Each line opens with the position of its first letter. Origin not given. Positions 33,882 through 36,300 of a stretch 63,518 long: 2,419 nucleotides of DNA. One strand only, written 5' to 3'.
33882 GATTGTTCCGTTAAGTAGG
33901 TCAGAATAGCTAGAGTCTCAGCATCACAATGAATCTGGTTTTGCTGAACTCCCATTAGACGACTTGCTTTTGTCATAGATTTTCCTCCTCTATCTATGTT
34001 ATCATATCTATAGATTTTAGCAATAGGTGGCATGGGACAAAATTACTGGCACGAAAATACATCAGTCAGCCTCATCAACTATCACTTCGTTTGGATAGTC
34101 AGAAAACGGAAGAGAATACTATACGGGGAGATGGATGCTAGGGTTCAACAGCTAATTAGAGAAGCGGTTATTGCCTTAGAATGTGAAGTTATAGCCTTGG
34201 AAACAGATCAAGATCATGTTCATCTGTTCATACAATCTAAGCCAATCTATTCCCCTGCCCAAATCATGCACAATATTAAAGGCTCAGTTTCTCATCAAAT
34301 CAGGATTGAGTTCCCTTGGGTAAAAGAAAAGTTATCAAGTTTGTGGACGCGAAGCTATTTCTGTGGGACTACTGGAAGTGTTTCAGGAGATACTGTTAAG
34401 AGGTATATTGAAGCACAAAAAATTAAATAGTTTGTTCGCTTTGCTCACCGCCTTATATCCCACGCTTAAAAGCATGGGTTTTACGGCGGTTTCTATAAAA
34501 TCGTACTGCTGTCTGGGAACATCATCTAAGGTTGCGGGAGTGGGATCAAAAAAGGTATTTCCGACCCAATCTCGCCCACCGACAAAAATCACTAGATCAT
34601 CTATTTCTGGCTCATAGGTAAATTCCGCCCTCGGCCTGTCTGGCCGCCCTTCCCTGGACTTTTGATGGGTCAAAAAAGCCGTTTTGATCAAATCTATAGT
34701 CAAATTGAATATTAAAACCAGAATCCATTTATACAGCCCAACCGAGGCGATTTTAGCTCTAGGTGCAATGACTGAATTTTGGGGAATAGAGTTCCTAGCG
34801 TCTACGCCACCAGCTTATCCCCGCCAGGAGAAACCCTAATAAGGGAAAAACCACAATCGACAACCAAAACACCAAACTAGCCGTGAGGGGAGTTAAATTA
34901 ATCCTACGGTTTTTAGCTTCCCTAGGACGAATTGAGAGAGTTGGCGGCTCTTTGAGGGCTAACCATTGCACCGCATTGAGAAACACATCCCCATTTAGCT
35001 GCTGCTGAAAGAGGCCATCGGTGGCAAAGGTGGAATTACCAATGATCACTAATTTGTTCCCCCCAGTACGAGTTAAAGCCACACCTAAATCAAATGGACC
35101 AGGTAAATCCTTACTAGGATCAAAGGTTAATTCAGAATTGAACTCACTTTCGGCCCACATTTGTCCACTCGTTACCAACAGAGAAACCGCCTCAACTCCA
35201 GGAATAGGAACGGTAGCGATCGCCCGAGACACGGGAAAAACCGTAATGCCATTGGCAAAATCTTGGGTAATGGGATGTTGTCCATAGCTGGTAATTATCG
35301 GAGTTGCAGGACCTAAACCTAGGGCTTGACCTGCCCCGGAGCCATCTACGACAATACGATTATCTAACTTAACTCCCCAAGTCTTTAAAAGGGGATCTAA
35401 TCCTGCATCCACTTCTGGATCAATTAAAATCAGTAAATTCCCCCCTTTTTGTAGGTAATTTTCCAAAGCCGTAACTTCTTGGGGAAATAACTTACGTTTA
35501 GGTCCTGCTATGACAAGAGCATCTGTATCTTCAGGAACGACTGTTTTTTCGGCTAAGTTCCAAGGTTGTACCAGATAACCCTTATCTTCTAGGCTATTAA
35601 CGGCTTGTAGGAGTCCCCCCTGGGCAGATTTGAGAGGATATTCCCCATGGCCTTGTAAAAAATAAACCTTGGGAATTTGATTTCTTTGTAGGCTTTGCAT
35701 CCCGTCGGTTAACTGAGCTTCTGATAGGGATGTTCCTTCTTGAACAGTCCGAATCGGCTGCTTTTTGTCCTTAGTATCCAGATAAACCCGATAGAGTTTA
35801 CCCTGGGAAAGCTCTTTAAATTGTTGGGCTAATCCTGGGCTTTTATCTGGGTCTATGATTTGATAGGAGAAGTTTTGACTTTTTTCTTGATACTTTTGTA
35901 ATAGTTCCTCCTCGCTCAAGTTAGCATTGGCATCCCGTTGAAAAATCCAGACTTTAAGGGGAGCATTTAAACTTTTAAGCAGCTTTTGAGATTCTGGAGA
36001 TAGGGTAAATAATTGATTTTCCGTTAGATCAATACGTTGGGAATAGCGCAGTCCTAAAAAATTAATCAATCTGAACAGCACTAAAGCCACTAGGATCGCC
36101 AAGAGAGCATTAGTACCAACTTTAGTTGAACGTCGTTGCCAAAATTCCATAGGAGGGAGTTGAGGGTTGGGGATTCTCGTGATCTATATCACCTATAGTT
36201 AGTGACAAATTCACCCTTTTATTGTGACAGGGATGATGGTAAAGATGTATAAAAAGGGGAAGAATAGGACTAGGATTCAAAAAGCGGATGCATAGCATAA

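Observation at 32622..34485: IS605-type element whose TCAA right end supplies a stop codon; predicted TnpB omega-RNA guide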

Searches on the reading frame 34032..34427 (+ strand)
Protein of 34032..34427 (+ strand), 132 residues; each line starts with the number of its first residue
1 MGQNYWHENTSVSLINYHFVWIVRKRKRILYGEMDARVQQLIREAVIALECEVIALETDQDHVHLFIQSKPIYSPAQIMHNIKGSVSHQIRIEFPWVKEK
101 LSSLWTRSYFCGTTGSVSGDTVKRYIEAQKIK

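Call 6: search_protein_families(library=pfam, proteins=[window:34032-34427:+], max_evalue=0.01)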
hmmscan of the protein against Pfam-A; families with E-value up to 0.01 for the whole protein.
window:34032-34427:+ (132 aa): 1 family
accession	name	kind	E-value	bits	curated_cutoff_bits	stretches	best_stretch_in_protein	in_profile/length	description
PF01797.21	Y1_Tnp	-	1.9e-36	125.3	23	1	11-129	1-121/121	Transposase IS200 like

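Call 21: find_encoding_contigs(protein=window:34032-34427:+, flank=2500, max_places=10)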
Protein window:34032-34427:+ (132 aa): 14 contigs read that carry it; 10 places shown.
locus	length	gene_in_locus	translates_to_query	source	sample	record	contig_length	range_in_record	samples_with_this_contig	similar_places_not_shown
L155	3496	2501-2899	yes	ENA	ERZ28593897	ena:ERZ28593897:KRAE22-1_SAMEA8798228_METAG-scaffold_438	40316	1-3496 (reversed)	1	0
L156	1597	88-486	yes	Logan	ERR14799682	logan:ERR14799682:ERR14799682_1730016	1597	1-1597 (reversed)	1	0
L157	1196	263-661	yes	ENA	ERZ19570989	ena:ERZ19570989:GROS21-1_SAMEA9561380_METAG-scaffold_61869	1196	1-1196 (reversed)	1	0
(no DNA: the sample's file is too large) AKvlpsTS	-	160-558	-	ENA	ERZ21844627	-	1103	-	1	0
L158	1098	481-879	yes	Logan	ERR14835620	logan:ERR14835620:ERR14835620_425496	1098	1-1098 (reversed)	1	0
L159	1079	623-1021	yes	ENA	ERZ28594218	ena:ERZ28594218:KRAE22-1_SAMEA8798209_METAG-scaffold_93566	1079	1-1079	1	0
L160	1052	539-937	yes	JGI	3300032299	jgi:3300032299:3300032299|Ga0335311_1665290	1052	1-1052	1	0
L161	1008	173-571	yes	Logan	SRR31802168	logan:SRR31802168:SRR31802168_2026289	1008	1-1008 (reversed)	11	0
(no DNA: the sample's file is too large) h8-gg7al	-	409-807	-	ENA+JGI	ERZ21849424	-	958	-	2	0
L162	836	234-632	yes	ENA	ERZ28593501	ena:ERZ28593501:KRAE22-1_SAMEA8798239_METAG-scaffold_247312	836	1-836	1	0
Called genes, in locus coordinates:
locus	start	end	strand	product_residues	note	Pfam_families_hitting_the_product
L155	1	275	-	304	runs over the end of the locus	PF01545:Cation_efflux, PF16916:ZT_dimer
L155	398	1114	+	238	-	PF13443:HTH_26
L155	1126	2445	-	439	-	PF01385:OrfB_IS605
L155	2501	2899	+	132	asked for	PF01797:Y1_Tnp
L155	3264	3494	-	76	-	?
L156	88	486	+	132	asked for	PF01797:Y1_Tnp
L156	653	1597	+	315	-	?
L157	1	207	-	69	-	?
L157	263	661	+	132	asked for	PF01797:Y1_Tnp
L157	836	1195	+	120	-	?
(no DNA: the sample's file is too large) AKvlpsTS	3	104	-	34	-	?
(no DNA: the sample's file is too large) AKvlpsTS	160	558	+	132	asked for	PF01797:Y1_Tnp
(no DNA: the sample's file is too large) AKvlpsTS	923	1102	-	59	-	?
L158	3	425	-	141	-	?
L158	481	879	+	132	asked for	PF01797:Y1_Tnp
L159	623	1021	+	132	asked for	PF01797:Y1_Tnp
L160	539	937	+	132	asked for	PF01797:Y1_Tnp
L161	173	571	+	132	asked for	PF01797:Y1_Tnp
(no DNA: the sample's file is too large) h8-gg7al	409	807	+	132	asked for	PF01797:Y1_Tnp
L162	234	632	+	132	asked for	PF01797:Y1_Tnp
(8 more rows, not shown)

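Call 44: search_protein_families(library=ncbifam, proteins=[window:34032-34427:+], max_evalue=0.01)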
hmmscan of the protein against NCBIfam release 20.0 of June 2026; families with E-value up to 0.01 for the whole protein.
window:34032-34427:+ (132 aa): 2 families
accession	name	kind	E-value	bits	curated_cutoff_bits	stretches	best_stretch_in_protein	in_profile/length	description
NF033573.1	transpos_IS200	equivalog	1.3e-37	128.8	55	1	7-127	3-125/126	IS200/IS605 family transposase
NF047646.1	REP_Tyr_transpos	equivalog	0.0002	21.3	80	1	17-110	12-110/146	REP-associated tyrosine transposase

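Call 54: search_solved_structures(query=window:34032-34427:+, max_evalue=0.001, show_alignments=2)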
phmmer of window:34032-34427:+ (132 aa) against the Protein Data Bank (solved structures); distinct sequences matched with E-value up to 0.001: 8.
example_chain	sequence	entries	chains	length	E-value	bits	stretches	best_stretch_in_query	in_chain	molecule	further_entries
2ec2_A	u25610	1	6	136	8e-29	103.3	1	13-130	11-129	136aa long hypothetical transposase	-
2f4f_A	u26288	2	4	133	1.9e-26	95.7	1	13-129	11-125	Transposase, putative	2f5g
2a6m_A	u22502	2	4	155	1.1e-22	83.6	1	12-130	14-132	ISHp608 transposase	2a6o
2vhg_A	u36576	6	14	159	1.1e-22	83.5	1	12-130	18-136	TRANSPOSASE ORFA | Putative transposase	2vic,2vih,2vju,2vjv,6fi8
2xm3_A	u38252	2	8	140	1.1e-15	60.9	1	14-130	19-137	TRANSPOSASE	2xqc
2xma_A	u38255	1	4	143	1.1e-15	60.8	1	14-130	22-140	TRANSPOSASE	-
2xo6_A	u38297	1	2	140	3.8e-15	59.1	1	14-130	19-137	TRANSPOSASE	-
2fyx_A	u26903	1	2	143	1.9e-10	44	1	14-129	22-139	transposase, putative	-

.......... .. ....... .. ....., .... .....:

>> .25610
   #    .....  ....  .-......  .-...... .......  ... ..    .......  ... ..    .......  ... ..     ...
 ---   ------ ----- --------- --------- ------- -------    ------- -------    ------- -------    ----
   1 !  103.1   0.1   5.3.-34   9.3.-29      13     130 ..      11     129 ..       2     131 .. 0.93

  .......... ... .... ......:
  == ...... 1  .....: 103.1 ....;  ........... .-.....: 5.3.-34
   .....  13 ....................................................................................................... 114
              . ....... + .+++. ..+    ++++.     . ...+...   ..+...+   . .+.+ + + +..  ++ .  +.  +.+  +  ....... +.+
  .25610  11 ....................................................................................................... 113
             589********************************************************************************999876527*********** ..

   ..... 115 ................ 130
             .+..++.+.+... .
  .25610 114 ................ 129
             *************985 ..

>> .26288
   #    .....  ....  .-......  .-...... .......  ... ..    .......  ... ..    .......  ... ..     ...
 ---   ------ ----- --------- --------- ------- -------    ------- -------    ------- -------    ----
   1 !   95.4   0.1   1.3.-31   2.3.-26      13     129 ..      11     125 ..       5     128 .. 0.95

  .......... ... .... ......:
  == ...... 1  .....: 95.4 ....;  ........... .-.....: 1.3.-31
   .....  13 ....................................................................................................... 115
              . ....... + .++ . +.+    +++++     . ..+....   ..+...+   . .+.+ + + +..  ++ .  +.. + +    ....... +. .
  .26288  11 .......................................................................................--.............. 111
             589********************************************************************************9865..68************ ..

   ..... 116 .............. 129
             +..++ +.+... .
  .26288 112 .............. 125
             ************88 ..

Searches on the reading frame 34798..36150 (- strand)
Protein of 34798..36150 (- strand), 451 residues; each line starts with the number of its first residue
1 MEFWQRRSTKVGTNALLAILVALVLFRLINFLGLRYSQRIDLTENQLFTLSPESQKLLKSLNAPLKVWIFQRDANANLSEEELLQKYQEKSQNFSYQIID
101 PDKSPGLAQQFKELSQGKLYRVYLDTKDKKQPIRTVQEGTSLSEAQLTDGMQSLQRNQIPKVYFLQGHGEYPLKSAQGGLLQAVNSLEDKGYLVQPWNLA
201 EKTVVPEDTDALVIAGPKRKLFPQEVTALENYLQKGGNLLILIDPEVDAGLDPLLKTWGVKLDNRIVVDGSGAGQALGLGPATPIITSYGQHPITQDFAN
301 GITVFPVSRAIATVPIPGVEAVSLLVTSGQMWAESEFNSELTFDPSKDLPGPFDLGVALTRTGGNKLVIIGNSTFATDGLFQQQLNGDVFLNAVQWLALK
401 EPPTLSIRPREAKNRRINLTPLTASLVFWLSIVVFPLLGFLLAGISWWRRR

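Call 6: search_protein_families(library=pfam, proteins=[window:34798-36150:-], max_evalue=0.01)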
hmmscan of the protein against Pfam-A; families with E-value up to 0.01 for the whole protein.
window:34798-36150:- (451 aa): 4 families
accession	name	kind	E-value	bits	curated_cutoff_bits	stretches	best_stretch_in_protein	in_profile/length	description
PF09822.16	ABC_transp_aux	-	5.2e-32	111.7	34.7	1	160-380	2-263/288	ABC-type uncharacterized transport system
PF23357.1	DUF7088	-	1.7e-12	47.9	27.8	1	44-130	1-91/105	Domain of unknown function (DUF7088)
PF14258.12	DUF4350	-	6.1e-06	27.1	30.4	1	175-249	4-76/181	Domain of unknown function (DUF4350)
PF23355.1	IFT52_GIFT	-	4.8e-05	23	27.2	1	207-268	44-109/246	IFT52 GIFT domain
